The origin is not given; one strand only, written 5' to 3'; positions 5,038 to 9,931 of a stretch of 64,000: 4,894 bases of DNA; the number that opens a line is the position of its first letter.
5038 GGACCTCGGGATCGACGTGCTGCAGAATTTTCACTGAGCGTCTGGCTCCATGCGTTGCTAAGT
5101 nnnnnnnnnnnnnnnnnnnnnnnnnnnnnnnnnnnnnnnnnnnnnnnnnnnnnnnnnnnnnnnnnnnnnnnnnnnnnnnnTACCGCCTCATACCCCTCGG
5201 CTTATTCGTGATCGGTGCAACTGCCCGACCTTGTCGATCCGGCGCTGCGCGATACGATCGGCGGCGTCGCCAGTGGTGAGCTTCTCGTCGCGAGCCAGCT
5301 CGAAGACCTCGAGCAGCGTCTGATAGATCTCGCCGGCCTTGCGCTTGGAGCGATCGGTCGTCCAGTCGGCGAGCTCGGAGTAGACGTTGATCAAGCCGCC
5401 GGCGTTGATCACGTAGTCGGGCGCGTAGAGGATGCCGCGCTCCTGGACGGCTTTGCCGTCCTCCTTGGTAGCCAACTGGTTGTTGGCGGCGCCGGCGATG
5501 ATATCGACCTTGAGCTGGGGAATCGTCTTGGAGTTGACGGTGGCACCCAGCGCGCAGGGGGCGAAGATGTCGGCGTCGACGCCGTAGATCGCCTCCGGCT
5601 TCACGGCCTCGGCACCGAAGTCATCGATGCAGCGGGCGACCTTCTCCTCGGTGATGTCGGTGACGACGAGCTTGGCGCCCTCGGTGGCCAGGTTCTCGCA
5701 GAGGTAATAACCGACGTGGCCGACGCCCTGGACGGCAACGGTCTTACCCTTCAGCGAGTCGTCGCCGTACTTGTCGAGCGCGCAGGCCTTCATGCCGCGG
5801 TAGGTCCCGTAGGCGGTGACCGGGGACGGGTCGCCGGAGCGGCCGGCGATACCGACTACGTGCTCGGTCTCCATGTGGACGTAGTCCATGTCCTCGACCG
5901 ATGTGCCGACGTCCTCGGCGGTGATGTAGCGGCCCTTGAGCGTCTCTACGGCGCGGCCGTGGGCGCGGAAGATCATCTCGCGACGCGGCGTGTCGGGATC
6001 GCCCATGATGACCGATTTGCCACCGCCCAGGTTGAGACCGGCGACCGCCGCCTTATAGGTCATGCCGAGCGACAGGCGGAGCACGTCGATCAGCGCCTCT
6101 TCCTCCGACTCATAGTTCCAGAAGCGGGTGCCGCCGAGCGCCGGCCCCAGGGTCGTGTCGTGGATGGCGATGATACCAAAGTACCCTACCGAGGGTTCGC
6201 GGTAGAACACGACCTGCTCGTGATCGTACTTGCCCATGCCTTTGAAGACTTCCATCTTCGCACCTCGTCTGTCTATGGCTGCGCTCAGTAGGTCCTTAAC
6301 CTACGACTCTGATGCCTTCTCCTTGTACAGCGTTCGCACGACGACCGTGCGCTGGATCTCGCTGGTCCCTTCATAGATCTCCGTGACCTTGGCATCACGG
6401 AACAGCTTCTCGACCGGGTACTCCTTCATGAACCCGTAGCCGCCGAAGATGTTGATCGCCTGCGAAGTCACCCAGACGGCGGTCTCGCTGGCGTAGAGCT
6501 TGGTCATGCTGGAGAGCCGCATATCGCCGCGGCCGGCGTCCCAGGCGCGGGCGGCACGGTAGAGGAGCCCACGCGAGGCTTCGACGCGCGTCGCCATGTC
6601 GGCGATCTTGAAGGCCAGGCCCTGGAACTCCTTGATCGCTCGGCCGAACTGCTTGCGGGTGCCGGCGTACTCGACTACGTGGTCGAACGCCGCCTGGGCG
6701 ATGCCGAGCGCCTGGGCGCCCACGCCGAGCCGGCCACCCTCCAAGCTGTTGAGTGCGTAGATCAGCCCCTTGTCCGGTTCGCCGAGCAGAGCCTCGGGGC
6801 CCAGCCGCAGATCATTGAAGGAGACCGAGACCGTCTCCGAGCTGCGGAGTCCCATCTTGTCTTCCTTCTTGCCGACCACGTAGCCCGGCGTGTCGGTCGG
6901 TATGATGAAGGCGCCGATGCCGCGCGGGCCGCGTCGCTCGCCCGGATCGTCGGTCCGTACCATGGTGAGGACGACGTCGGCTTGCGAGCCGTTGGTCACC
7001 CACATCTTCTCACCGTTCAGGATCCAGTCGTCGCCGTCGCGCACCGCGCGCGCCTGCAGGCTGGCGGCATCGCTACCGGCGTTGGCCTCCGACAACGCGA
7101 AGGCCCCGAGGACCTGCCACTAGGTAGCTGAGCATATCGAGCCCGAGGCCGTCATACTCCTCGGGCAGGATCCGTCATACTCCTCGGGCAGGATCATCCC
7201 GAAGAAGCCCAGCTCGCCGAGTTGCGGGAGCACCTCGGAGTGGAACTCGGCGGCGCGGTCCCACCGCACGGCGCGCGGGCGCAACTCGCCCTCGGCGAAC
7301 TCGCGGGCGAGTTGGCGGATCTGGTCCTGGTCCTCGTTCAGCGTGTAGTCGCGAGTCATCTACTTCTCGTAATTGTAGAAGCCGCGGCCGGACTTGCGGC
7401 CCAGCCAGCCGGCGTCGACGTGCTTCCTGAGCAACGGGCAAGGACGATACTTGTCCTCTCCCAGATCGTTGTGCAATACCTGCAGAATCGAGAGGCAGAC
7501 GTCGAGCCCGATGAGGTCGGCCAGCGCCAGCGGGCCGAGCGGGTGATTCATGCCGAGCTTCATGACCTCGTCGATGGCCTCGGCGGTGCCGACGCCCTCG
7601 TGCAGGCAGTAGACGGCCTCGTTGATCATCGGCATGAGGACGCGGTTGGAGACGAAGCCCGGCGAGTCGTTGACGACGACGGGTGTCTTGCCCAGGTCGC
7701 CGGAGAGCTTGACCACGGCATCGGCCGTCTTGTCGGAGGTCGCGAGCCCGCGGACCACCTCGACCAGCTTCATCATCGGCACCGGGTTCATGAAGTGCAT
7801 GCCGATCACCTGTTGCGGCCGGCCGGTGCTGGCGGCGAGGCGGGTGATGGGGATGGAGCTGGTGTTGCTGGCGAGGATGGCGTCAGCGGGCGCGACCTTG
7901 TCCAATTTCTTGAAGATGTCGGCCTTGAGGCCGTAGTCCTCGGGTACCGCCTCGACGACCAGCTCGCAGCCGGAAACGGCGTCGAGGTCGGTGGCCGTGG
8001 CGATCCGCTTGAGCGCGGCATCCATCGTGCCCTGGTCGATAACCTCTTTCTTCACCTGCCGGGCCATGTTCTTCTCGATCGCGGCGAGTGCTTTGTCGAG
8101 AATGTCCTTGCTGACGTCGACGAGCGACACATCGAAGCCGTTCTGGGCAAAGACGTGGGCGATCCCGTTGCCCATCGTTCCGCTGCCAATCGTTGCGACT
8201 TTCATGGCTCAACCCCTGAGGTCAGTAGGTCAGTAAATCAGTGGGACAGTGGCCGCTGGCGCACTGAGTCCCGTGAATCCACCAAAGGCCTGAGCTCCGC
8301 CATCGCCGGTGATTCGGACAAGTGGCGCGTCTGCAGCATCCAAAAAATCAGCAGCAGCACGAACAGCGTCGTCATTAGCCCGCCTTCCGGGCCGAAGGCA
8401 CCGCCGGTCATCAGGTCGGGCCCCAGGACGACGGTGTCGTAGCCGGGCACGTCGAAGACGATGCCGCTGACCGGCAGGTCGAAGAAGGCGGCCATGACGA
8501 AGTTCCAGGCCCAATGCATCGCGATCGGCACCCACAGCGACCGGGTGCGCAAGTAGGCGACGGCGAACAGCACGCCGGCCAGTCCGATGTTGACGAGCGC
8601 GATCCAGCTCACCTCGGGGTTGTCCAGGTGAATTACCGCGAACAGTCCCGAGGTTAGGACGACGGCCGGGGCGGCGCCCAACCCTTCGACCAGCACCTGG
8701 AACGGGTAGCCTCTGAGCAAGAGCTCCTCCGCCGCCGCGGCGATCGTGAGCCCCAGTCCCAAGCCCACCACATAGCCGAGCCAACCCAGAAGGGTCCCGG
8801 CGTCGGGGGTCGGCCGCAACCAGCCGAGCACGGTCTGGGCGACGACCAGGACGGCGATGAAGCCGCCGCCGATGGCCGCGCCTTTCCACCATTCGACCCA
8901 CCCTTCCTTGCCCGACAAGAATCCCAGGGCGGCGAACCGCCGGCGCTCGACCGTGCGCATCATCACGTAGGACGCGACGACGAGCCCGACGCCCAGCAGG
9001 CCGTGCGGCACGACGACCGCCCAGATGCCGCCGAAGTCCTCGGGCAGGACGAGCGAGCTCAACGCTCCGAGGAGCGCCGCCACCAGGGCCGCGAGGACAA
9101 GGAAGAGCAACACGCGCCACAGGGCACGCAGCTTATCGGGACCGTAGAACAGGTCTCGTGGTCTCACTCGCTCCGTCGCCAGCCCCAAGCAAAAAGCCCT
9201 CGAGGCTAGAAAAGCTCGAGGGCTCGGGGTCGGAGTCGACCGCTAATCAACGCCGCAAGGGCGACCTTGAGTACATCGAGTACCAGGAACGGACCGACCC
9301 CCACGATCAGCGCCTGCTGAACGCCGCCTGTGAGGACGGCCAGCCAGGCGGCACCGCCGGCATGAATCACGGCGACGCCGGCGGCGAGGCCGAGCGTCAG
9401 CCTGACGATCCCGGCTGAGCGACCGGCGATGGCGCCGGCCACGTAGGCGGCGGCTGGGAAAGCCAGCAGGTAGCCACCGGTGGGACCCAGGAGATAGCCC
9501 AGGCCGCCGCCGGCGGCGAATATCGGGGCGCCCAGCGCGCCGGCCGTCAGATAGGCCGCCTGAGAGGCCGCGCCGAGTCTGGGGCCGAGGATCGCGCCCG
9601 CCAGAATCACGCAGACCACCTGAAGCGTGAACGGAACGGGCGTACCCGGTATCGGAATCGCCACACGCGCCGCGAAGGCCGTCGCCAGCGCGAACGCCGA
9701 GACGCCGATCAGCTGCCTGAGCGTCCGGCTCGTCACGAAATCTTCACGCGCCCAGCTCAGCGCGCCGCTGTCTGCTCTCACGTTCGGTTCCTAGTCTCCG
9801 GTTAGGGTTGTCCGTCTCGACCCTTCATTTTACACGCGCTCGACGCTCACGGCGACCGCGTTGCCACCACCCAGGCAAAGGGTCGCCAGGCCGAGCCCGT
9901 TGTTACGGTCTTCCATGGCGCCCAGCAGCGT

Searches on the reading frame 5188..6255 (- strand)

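Call 55: search_protein_families(library=pfam, proteins=[window:5188-6255:-], max_evalue=0.00001)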
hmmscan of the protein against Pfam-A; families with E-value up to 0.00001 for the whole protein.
window:5188-6255:- (355 aa): 2 families
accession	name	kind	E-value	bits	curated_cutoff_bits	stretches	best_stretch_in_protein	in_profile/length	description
PF02812.23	ELFV_dehydrog_N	-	2.3e-28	98.9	25.3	1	25-131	21-128/129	Glu/Leu/Phe/Val dehydrogenase, dimerisation domain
PF00208.27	ELFV_dehydrog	-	1.9e-19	70.7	23.4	2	214-332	98-225/241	Glutamate/Leucine/Phenylalanine/Valine dehydrogenase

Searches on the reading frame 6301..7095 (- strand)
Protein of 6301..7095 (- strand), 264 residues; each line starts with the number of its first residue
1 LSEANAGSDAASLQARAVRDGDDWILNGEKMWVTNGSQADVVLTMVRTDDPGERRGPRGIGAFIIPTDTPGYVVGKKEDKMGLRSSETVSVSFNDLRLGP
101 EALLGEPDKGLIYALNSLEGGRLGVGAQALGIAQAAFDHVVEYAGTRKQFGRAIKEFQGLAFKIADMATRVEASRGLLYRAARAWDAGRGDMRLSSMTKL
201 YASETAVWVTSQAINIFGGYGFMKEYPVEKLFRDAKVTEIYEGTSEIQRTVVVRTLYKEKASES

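Call 34: search_protein_families(library=pfam, proteins=[window:6301-7095:-], max_evalue=0.001)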
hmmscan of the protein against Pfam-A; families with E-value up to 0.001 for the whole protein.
window:6301-7095:- (264 aa): 4 families
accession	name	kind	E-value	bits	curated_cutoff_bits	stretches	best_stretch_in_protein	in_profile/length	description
PF00441.29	Acyl-CoA_dh_1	-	1.4e-49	168.5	22.4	1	108-256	1-149/150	Acyl-CoA dehydrogenase, C-terminal domain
PF08028.16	Acyl-CoA_dh_2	-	9e-27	94.4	22.7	1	123-245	1-133/134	Acyl-CoA dehydrogenase, C-terminal domain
PF02770.24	Acyl-CoA_dh_M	-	7.2e-23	81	33.3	1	1-95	4-96/97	Acyl-CoA dehydrogenase, middle domain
PF22924.1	ACOX_C_alpha1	-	0.00064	20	27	0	194-256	106-168/169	Acyl-CoA oxidase, C-alpha1 domain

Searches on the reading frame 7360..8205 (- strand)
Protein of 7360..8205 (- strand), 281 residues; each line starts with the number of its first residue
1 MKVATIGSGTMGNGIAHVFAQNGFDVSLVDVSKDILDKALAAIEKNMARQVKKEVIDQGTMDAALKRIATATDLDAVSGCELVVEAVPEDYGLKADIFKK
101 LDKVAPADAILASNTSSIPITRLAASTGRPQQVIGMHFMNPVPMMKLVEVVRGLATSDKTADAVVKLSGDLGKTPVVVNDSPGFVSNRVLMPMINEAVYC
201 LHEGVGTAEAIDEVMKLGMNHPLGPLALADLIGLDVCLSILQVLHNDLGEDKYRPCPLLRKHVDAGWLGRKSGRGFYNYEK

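Call 34: search_protein_families(library=pfam, proteins=[window:7360-8205:-], max_evalue=0.001)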
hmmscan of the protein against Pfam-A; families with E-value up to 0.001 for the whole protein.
window:7360-8205:- (281 aa): 4 families
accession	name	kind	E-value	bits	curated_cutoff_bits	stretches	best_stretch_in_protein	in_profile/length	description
PF02737.24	3HCDH_N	-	2e-68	230.3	22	1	2-180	1-179/180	3-hydroxyacyl-CoA dehydrogenase, NAD binding domain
PF00725.27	3HCDH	-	5.7e-36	123.4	22.1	1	183-279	1-97/97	3-hydroxyacyl-CoA dehydrogenase, C-terminal domain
PF03446.21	NAD_binding_2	-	1.8e-06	28.5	21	1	2-123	1-102/161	NAD binding domain of 6-phosphogluconate dehydrogenase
PF01210.29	NAD_Gly3P_dh_N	-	4.7e-06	27.1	23.1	1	2-115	1-103/158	NAD-dependent glycerol-3-phosphate dehydrogenase N-terminus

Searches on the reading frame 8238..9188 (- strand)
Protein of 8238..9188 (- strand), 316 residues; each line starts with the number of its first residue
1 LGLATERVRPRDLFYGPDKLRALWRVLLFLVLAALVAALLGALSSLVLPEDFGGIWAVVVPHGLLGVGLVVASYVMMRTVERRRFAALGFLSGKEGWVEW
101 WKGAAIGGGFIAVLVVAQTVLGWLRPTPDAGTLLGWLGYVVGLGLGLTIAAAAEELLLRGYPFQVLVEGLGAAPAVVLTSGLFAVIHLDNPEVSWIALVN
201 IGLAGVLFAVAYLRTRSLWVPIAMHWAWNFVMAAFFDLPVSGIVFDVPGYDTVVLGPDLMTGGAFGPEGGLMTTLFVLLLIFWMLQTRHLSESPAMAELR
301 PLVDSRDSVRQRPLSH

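Call 34: search_protein_families(library=pfam, proteins=[window:8238-9188:-], max_evalue=0.001)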
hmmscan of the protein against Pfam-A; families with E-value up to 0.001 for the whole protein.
window:8238-9188:- (316 aa): 1 family
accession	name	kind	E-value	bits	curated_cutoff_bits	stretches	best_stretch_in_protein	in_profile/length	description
PF02517.21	Rce1-like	-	9.9e-20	71.1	22.4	1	140-231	5-93/93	Type II CAAX prenyl endopeptidase Rce1-like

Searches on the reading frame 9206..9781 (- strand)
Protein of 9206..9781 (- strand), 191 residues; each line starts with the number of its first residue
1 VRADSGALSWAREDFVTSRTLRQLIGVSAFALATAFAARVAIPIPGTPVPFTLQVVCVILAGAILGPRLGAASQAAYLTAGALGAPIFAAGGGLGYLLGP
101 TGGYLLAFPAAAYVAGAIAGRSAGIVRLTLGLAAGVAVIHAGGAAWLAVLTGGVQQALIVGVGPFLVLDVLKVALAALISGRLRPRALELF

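Call 32: search_protein_families(library=pfam, proteins=[window:9206-9781:-], max_evalue=0.001)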
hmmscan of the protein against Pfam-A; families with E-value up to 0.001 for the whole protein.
window:9206-9781:- (191 aa): 1 family
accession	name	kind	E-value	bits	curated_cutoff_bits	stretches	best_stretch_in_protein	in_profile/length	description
PF02632.19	BioY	-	9.6e-39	133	25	1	47-184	2-139/140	BioY family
